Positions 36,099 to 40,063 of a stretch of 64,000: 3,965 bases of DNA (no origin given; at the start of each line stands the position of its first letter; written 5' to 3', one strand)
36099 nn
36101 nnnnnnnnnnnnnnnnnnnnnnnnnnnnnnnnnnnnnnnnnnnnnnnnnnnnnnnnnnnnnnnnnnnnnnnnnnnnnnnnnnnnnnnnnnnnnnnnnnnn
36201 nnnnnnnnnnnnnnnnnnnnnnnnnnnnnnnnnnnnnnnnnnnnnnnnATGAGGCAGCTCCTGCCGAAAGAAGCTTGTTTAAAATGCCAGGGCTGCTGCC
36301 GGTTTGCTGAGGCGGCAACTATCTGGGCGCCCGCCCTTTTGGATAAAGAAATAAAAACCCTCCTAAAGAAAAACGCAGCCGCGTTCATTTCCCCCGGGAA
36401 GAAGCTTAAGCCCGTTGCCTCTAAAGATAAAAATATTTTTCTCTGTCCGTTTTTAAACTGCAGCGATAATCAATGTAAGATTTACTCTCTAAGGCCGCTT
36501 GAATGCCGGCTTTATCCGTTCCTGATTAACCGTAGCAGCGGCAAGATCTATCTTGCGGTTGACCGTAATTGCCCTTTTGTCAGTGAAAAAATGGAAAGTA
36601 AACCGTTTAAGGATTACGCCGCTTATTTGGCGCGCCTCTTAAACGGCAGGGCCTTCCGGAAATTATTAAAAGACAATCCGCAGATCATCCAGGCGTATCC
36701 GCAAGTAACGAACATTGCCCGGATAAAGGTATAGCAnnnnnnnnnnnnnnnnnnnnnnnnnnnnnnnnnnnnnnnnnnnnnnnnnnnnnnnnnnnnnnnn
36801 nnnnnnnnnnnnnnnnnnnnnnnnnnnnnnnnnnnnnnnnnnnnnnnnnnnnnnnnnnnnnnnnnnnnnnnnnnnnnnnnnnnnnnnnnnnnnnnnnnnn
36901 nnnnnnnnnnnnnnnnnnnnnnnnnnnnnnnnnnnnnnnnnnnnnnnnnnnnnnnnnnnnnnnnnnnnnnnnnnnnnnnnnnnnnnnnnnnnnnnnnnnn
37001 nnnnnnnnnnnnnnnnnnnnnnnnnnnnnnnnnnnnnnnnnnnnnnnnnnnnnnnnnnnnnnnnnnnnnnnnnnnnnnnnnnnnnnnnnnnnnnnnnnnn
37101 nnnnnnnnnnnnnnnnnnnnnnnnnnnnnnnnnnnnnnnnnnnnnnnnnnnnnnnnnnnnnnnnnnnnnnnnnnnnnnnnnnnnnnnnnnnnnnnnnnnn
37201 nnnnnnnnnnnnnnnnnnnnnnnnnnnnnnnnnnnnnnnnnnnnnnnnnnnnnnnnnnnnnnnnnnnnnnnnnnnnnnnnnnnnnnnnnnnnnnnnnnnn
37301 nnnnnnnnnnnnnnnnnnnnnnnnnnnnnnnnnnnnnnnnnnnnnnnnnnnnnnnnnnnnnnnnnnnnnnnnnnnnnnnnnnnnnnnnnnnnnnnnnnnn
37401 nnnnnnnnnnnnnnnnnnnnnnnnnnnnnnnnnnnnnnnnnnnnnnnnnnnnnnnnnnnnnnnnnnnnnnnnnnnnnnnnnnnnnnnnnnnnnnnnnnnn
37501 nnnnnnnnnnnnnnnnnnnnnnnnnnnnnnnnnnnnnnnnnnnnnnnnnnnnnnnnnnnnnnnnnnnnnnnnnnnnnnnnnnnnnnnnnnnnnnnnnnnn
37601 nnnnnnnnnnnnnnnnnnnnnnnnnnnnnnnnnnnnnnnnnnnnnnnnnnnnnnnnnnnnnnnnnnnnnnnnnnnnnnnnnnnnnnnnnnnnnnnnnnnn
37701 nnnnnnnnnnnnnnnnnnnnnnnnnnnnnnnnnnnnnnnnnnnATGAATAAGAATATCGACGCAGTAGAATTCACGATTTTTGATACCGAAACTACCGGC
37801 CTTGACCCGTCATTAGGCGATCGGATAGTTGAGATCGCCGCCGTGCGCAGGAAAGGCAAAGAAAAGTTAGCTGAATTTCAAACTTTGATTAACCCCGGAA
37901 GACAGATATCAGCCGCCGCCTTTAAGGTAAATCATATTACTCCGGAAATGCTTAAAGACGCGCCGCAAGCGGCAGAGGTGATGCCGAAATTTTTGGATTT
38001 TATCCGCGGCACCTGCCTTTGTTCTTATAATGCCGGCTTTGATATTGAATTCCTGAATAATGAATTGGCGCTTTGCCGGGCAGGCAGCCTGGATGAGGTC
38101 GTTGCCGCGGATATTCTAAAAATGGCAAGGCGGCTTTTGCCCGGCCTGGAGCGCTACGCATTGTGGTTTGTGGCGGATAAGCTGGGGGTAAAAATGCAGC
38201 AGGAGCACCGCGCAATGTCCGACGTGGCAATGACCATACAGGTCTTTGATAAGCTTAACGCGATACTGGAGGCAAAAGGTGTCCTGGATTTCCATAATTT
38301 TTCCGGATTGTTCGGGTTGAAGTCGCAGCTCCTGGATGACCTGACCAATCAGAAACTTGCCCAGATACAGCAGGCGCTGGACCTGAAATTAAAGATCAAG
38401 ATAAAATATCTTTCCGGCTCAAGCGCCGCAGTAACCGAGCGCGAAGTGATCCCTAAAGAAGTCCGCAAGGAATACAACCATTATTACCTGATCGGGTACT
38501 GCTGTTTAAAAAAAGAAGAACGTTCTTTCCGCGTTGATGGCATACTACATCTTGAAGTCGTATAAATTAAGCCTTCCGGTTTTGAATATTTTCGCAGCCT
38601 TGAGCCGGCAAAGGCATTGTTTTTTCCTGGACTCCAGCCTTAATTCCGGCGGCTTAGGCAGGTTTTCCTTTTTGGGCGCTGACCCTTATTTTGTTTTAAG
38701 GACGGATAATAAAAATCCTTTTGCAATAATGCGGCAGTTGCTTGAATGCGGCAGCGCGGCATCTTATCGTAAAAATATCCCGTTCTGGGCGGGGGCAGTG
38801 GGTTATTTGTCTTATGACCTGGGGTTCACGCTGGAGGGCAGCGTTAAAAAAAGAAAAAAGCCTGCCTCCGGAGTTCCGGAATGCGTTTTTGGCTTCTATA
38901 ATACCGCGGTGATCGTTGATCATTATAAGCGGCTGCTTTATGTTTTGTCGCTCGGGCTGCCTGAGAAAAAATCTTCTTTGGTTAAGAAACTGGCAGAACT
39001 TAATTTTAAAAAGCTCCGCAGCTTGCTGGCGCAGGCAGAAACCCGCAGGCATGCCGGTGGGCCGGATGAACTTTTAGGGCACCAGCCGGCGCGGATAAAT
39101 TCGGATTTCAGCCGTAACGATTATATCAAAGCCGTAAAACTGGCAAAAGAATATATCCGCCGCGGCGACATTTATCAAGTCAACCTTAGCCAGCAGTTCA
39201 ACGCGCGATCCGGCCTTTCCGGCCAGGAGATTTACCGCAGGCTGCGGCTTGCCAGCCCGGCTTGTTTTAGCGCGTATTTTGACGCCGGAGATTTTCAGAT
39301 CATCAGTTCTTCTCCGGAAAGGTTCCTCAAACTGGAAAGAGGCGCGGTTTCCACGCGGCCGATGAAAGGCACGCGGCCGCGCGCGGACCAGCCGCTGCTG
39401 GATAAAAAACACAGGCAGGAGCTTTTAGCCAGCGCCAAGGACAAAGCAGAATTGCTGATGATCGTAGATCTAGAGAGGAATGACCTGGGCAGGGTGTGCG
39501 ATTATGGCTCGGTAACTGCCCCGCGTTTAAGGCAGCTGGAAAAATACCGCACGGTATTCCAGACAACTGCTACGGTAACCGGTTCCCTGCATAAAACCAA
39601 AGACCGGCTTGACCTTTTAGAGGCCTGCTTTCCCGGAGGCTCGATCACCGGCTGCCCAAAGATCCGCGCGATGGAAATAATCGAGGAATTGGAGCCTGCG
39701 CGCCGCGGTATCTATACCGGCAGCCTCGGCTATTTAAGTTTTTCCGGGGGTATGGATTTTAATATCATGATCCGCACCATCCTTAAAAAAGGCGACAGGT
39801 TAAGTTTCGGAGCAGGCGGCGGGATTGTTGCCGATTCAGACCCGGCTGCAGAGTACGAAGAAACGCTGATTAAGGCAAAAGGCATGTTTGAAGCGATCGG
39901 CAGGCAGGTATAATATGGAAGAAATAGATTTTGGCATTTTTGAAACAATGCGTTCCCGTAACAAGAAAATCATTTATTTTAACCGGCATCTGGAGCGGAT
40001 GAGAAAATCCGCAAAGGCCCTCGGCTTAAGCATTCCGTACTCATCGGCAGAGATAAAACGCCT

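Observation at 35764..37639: tRNA-Leu, CsaA-like tRNA-binding protein, YkgJ Cys-cluster protein and DUF2156-like gene form a compact operon (possible aminoacyl-tRNA-dependent transferase system)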

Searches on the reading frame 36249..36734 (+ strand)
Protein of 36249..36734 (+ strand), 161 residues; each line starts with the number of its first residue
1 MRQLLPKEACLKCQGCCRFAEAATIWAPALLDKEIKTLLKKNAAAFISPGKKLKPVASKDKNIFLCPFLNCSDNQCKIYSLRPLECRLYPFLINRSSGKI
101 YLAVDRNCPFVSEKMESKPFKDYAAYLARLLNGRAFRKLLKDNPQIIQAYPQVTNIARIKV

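Call 4: search_protein_families(library=pfam, proteins=[window:36249-36734:+], max_evalue=0.01)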
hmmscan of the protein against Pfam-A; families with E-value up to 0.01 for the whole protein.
window:36249-36734:+ (161 aa): 2 families
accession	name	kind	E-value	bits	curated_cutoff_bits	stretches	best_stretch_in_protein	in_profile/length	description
PF03692.20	CxxCxxCC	-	4e-09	37.5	23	1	9-108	1-84/85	Putative zinc- or iron-chelating domain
PF07277.16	SapC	-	0.0041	17.2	28.9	1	78-120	76-119/220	SapC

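Call 5: search_protein_families(library=ncbifam, proteins=[window:36249-36734:+], max_evalue=0.01)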
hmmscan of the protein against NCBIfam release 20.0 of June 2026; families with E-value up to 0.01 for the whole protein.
window:36249-36734:+ (161 aa): 0 families

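Call 32: find_homologous_proteins(query=window:36249-36734:+, max_evalue=0.001)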
Query window:36249-36734:+ (161 aa): 259 proteins with E <= 0.001 among 296 candidates; the best 120 are listed.
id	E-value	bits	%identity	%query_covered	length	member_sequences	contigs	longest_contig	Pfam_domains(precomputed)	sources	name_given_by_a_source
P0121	2.3e-102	358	100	100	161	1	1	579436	PF03692.21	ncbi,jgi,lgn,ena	ncbi:MAG: YkgJ family cysteine cluster protein [Candidatus Omnitrophota bacterium]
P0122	1.7e-75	270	75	99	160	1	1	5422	PF03692.21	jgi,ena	-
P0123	2.6e-72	260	73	99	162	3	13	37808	PF03692.21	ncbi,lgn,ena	-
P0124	3.1e-70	253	70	99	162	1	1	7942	PF03692.21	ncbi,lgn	-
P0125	2.0e-69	251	66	100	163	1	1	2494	PF03692.21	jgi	jgi:Fe-S-cluster containining protein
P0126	1.6e-67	244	66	100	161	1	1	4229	PF03692.21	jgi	jgi:Fe-S-cluster containining protein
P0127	7.4e-67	242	67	100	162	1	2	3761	PF03692.21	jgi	jgi:uncharacterized protein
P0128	4.3e-66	240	68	100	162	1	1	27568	PF03692.21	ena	-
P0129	5.6e-65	236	66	100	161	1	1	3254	PF03692.21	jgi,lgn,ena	-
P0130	7.8e-64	232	66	99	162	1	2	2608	PF03692.21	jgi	jgi:uncharacterized protein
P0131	1.4e-57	212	60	100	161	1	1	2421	PF03692.21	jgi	jgi:Fe-S-cluster containining protein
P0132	2.8e-57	211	60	100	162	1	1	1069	PF03692.21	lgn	-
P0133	4.9e-52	194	52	100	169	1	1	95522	PF03692.21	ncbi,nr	ncbi:MAG: YkgJ family cysteine cluster protein [Candidatus Omnitrophica bacterium]|nr:YkgJ family cy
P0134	6.2e-52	194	53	100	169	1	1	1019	PF03692.21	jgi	jgi:Fe-S-cluster containining protein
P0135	1.5e-51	192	52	100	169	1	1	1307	PF03692.21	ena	-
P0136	1.8e-51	192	53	99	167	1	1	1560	PF03692.21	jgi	-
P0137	1.9e-51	192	51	100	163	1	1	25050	PF03692.21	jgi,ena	-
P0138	2.0e-51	192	51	100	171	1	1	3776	PF03692.21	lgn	-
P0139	2.4e-51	192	53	100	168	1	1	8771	PF03692.21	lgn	-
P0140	3.1e-51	191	53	100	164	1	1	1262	PF03692.21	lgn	-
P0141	3.7e-51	191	53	100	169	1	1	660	PF03692.21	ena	-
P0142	4.4e-51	191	52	100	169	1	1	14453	PF03692.21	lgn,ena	-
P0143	4.5e-51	191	52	100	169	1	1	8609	PF03692.21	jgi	-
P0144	5.7e-51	191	52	100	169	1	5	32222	PF03692.21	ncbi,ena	-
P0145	6.4e-51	190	52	100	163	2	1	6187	PF03692.21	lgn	-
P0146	6.6e-51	190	53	99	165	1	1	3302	PF03692.21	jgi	-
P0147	7.3e-51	190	54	99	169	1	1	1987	PF03692.21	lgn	-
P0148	1.1e-50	190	49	100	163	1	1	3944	PF03692.21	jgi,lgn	jgi:Fe-S-cluster containining protein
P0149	1.1e-50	190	52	100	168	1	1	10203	PF03692.21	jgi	-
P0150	1.1e-50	190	52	100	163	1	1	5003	PF03692.21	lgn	-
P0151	2.0e-50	189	52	100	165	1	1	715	PF03692.21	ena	-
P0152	2.9e-50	188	52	100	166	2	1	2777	PF03692.21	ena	-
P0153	3.1e-50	188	53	99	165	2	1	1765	PF03692.21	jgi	-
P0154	3.6e-50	188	51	100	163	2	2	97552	PF03692.21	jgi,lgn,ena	-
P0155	4.0e-50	188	50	100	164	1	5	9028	PF03692.21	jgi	jgi:Fe-S-cluster containining protein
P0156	4.5e-50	188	52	100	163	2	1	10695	PF03692.21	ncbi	-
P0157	4.8e-50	188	52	100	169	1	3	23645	PF03692.21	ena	-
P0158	5.3e-50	187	53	100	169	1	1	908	PF03692.21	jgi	jgi:hypothetical protein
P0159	6.4e-50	187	49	100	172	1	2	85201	PF03692.21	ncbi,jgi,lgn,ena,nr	ncbi:MAG: YkgJ family cysteine cluster protein [Candidatus Omnitrophica bacterium]|nr:YkgJ family cy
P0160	8.0e-50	187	52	100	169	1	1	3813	PF03692.21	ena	-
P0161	8.1e-50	187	50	99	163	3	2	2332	PF03692.21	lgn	-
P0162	8.1e-50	187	50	100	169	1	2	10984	PF03692.21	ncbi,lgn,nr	ncbi:MAG: YkgJ family cysteine cluster protein [Candidatus Omnitrophica bacterium]|nr:YkgJ family cy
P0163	8.2e-50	187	53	100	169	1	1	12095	PF03692.21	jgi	jgi:Fe-S-cluster containining protein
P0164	8.2e-50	187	52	100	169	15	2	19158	PF03692.21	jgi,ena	jgi:hypothetical protein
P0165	8.5e-50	187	51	100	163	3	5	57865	PF03692.21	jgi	-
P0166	1.0e-49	186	52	100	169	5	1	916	PF03692.21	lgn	-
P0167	1.2e-49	186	50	99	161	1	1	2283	PF03692.21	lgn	-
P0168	1.3e-49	186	52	100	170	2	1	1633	PF03692.21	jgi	-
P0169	1.3e-49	186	52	100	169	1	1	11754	PF03692.21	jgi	jgi:uncharacterized protein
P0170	1.4e-49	186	53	100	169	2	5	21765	PF03692.21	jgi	-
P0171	1.7e-49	186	51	100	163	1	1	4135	PF03692.21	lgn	-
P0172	1.7e-49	186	51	100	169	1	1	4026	PF03692.21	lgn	-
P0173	1.8e-49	186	51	100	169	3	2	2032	PF03692.21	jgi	-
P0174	2.7e-49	185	50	100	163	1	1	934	PF03692.21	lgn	-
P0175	2.9e-49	185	50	100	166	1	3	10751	PF03692.21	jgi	-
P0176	2.9e-49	185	52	100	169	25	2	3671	PF03692.21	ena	-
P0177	3.3e-49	185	52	99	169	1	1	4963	PF03692.21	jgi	jgi:uncharacterized protein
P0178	3.4e-49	185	52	100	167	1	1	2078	PF03692.21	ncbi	-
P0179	3.4e-49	185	53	100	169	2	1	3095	PF03692.21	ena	-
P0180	3.7e-49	185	51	100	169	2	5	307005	PF03692.21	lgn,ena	-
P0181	4.4e-49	184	51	100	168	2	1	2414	PF03692.21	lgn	-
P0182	5.0e-49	184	47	100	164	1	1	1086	PF03692.21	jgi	jgi:uncharacterized protein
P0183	5.3e-49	184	51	100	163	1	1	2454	PF03692.21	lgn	-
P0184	5.5e-49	184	48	100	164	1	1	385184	PF03692.21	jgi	-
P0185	6.7e-49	184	52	100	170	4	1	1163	PF03692.21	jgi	jgi:uncharacterized protein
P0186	7.0e-49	184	50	100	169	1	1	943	PF03692.21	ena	-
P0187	7.3e-49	184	53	99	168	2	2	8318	PF03692.21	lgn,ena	-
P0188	1.1e-48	183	50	100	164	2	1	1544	PF03692.21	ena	-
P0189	1.1e-48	183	50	100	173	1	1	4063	PF03692.21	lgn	-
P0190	1.1e-48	183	50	100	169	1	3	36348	PF03692.21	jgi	-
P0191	1.3e-48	183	48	100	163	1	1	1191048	PF03692.21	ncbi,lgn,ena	-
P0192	1.5e-48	183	48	100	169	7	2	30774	PF03692.21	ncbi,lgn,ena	-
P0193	1.5e-48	183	50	99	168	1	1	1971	PF03692.21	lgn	-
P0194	1.8e-48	182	50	99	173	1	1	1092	PF03692.21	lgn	-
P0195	1.9e-48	182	52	100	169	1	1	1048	PF03692.21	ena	-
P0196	2.3e-48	182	51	100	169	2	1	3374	PF03692.21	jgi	jgi:Fe-S-cluster containining protein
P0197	2.7e-48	182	50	100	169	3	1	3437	PF03692.21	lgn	-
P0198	2.7e-48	182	49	100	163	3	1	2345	PF03692.21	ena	-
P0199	3.3e-48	182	54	93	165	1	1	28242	PF03692.21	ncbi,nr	ncbi:MAG: YkgJ family cysteine cluster protein [Candidatus Omnitrophota bacterium]|nr:YkgJ family cy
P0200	3.3e-48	182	47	100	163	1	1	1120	PF03692.21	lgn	-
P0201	3.5e-48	181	51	100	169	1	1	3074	PF03692.21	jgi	jgi:hypothetical protein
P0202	3.9e-48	181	50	99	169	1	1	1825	PF03692.21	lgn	-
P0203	4.3e-48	181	50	100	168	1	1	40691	PF03692.21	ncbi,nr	ncbi:MAG: YkgJ family cysteine cluster protein [Candidatus Omnitrophica bacterium]|nr:YkgJ family cy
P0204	4.6e-48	181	50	100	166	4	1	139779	PF03692.21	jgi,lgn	jgi:Fe-S-cluster containining protein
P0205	5.0e-48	181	50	100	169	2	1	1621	PF03692.21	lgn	-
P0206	5.8e-48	181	51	100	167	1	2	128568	PF03692.21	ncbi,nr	ncbi:MAG: YkgJ family cysteine cluster protein [Candidatus Omnitrophica bacterium]|nr:YkgJ family cy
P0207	6.4e-48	181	51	98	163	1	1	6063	PF03692.21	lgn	-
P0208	6.5e-48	181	48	100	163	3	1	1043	PF03692.21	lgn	-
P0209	6.8e-48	181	49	99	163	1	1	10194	PF03692.21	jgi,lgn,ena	-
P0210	8.2e-48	180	50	100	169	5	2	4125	PF03692.21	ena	-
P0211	9.9e-48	180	51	100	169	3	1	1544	PF03692.21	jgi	jgi:Fe-S-cluster containining protein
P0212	1.0e-47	180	49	99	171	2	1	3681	PF03692.21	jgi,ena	-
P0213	1.2e-47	180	53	100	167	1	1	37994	PF03692.21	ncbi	ncbi:MAG: YkgJ family cysteine cluster protein [Candidatus Omnitrophota bacterium]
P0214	1.3e-47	180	49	100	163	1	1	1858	PF03692.21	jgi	-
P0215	1.3e-47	180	49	99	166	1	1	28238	PF03692.21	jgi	-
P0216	1.3e-47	180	48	100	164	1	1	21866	PF03692.21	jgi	jgi:Fe-S-cluster containining protein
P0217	1.4e-47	180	50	99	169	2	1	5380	PF03692.21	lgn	-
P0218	1.4e-47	180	49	100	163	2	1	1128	PF03692.21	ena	-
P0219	1.5e-47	179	50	100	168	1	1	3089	PF03692.21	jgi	-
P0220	2.0e-47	179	48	99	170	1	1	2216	PF03692.21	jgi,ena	-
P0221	2.2e-47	179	50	100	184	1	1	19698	PF03692.21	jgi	-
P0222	2.2e-47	179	51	100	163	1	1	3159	PF03692.21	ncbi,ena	-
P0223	2.3e-47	179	49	100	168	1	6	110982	PF03692.21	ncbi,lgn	-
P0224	2.3e-47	179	51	100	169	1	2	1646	PF03692.21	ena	-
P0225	2.4e-47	179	49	100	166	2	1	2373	PF03692.21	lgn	-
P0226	2.4e-47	179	50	100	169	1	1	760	PF03692.21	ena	-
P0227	3.0e-47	178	51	100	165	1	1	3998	PF03692.21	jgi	jgi:Fe-S-cluster containining protein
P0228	3.0e-47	178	52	99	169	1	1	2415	PF03692.21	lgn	-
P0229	3.2e-47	178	49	100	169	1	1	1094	PF03692.21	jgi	-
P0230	3.2e-47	178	50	100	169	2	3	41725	PF03692.21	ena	-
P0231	3.6e-47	178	50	100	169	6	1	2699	PF03692.21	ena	-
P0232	4.1e-47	178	49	100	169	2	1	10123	PF03692.21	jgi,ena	-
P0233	4.1e-47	178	51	99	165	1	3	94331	PF03692.21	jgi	jgi:Fe-S-cluster containining protein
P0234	4.8e-47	178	49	100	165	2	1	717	PF03692.21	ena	-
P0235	5.1e-47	178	49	100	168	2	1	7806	PF03692.21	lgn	-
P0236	5.3e-47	178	47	100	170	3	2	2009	PF03692.21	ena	-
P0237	5.6e-47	178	51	100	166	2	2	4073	PF03692.21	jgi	-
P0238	5.6e-47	178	51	100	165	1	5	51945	PF03692.21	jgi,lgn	-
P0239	6.1e-47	177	51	100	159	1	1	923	PF03692.21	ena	-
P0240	8.1e-47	177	53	95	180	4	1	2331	PF03692.21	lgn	-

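Call 64: search_solved_structures(query=A3, max_evalue=10)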
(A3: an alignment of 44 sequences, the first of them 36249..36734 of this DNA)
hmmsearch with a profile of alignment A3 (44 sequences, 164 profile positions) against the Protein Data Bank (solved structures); distinct sequences matched with E-value up to 10: 0.

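Call 65: search_protein_families(library=padloc, proteins=[window:36249-36734:+], max_evalue=0.01)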
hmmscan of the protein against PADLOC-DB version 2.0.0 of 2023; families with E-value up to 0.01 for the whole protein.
window:36249-36734:+ (161 aa): 0 families

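Call 76: predict_structure(alignment_id=A3)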
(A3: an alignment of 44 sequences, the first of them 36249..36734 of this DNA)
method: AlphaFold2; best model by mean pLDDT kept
length: 161 residues; sequences in the alignment: 44
mean_pLDDT: 60.5   pTM: 0.53
mean pLDDT of the five models: 60.5, 58.8, 57.8, 55.2, 53.5
residues with pLDDT >= 90: 0; 70-90: 38; 50-70: 88; < 50: 35
segments of 3 or more residues with pLDDT < 50: 1-15, 19-28, 151-157
pLDDT, mean of each block of 10 residues (from residue 1): 33 46 46 65 59 64 63 63 59 72 65 74 76 79 61 46 49
secondary structure, 60 per line:
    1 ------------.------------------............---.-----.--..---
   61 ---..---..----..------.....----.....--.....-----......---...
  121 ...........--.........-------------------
elements in order: H32-43 H83-87 E92-96 E99-103 H109-114 H118-131 H134-142

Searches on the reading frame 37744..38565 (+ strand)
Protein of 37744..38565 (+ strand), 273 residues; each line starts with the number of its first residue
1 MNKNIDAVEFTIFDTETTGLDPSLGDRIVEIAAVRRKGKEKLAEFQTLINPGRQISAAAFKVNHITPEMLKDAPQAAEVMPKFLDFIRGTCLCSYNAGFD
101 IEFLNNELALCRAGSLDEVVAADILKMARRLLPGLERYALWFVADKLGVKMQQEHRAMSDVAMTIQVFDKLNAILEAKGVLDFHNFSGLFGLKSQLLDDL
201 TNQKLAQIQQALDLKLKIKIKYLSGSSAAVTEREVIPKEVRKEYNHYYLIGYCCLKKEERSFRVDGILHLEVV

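Call 4: search_protein_families(library=pfam, proteins=[window:37744-38565:+], max_evalue=0.01)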
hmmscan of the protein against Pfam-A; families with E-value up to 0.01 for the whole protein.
window:37744-38565:+ (273 aa): 3 families
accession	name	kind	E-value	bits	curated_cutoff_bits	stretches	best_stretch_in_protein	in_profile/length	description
PF00929.31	RNase_T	-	3.1e-36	125.8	24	1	12-168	2-164/164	Exonuclease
PF13280.12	WYL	-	2.6e-11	43.8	21.8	1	204-272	2-70/70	WYL domain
PF13482.12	RNase_H_2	-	2.6e-07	31.2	22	1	12-155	2-121/165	RNase_H superfamily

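Call 5: search_protein_families(library=ncbifam, proteins=[window:37744-38565:+], max_evalue=0.01)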
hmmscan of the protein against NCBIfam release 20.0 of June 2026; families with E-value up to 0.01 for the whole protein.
window:37744-38565:+ (273 aa): 29 families (the best 25 are shown)
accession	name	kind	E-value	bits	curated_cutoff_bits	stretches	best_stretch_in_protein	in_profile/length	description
NF005906.0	PRK07883.1-4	equivalog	6.6e-41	140.3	495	1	4-180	2-177/563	DEDD exonuclease domain-containing protein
NF001688.0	PRK00448.1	equivalog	2.7e-39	134.6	873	1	3-256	418-668/1445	PolC-type DNA polymerase III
TIGR01405.1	polC_Gram_pos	equivalog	9.9e-39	132.8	1043.45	1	4-256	185-434/1211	DNA polymerase III subunit alpha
NF005905.0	PRK07883.1-3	equivalog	3.9e-38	131.4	508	1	3-186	19-202/581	DEDD exonuclease domain-containing protein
NF005289.0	PRK06807.1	equivalog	1.4e-35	123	335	1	8-175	8-172/313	3'-5' exonuclease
NF005907.0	PRK07883.1-5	equivalog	8.6e-35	120.2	454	1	5-184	25-204/584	DEDD exonuclease domain-containing protein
TIGR00573.1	dnaq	subfamily_domain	1.9e-34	119.1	71.5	1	4-170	3-172/217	exonuclease, DNA polymerase III, epsilon subunit family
TIGR01406.1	dnaQ_proteo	equivalog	1.3e-32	113.3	222.7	1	12-170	4-167/231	DNA polymerase III subunit epsilon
NF004964.0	PRK06310.1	equivalog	3.7e-31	108.4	236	1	5-172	4-171/250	DNA polymerase III subunit epsilon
NF004316.1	PRK05711.1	equivalog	4.8e-30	104.9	196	1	12-168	5-166/234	DNA polymerase III subunit epsilon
NF005981.0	PRK08074.1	equivalog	7.6e-29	100.3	789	1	9-232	4-223/931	ATP-dependent DNA helicase DinG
NF005836.0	PRK07740.1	equivalog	2e-27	96.2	261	1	3-180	54-231/244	hypothetical protein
NF004963.0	PRK06309.1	equivalog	1.1e-25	90.7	245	1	12-184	6-175/232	DNA polymerase III subunit epsilon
NF006316.0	PRK08517.1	equivalog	4.4e-25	88.5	247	1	3-175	65-233/270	3'-5' exonuclease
NF005904.0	PRK07883.1-2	equivalog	5.2e-25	87.8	969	1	6-180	28-202/584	DEDD exonuclease domain-containing protein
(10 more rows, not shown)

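Call 65: search_protein_families(library=padloc, proteins=[window:37744-38565:+], max_evalue=0.01)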
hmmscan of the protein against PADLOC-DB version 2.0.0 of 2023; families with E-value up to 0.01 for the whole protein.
window:37744-38565:+ (273 aa): 6 families
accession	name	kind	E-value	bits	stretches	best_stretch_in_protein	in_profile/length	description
PDLC01247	DEDDh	-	2.3e-38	130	1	12-168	2-138/139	"CAS-I,CAS-II,CAS-III,CAS-IV,CAS-V,CAS-VI; associated"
PDLC05027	PDC-S48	-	2.3e-31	107.3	1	9-171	5-166/411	-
PDLC05028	PDC-S48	-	6.4e-29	98.9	1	7-171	17-179/512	-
PDLC01457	WYL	-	2e-13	48.5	1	150-271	80-192/229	"CAS-I,CAS-II,CAS-III,CAS-IV,CAS-V,CAS-VI; associated_signaling"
PDLC01652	WYL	-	1.6e-12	46.1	1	195-270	10-77/162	"CAS-I,CAS-II,CAS-III,CAS-IV,CAS-V,CAS-VI; associated_signaling"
PDLC03787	RTasWYL-YodC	-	5e-08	30.5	1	203-272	276-349/354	DRT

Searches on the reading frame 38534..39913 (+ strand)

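Call 4: search_protein_families(library=pfam, proteins=[window:38534-39913:+], max_evalue=0.01)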
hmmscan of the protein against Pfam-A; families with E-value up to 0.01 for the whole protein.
window:38534-39913:+ (459 aa): 2 families
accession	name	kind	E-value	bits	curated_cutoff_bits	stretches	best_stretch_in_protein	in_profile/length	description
PF00425.24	Chorismate_bind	-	1.2e-90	304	27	1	194-447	2-257/257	chorismate binding enzyme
PF04715.19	Anth_synt_I_N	-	1e-21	78.1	23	1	15-137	4-140/140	Anthranilate synthase component I, N terminal region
